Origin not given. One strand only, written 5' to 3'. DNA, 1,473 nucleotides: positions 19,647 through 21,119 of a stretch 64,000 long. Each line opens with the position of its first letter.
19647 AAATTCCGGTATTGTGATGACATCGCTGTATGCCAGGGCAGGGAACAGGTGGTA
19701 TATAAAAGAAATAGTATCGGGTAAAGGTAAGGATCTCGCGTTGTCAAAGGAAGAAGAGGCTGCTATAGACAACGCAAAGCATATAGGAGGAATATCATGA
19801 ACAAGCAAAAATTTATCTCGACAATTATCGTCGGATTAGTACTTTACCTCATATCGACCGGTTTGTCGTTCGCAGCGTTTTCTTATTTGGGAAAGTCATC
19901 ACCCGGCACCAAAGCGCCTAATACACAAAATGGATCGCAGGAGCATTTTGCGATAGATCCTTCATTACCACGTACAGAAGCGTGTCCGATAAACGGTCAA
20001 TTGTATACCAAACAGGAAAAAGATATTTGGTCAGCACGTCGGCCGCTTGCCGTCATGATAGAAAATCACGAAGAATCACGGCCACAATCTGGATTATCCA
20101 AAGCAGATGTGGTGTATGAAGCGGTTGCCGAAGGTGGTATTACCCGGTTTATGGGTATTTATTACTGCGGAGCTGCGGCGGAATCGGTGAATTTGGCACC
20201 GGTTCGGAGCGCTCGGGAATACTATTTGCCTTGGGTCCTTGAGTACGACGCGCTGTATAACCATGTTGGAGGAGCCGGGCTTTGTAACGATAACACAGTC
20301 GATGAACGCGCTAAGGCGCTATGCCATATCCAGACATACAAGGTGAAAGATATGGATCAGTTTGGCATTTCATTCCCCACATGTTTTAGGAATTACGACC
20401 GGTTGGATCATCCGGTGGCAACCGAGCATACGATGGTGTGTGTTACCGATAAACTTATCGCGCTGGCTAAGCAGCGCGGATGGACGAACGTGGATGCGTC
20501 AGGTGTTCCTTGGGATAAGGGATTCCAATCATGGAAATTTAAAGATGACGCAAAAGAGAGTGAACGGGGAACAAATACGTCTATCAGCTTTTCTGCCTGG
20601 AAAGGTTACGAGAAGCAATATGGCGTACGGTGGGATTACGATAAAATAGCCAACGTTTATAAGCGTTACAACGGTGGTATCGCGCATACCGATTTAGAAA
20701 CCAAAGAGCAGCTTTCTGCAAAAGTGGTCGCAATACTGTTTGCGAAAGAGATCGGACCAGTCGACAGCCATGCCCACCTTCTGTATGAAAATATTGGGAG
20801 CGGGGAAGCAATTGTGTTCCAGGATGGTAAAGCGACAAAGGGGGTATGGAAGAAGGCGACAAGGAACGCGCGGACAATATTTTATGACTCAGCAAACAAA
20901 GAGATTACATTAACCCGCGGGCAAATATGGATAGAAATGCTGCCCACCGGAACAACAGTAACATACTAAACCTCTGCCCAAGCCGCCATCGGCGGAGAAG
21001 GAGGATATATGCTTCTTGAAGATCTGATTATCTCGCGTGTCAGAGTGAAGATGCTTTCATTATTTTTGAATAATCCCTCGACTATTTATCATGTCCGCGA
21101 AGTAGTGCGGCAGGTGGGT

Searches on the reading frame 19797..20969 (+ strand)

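Call 70: search_protein_families(library=pfam, proteins=[window:19797-20969:+], max_evalue=0.001)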
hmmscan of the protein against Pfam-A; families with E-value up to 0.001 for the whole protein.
window:19797-20969:+ (390 aa): 2 families
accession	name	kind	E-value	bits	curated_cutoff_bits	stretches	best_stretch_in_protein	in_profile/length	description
PF11258.13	DUF3048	-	5.7e-34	117.8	25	1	79-229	12-147/148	Protein of unknown function (DUF3048) N-terminal domain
PF17479.7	DUF3048_C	-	1.3e-23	84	25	1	271-379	5-114/114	Protein of unknown function (DUF3048) C-terminal domain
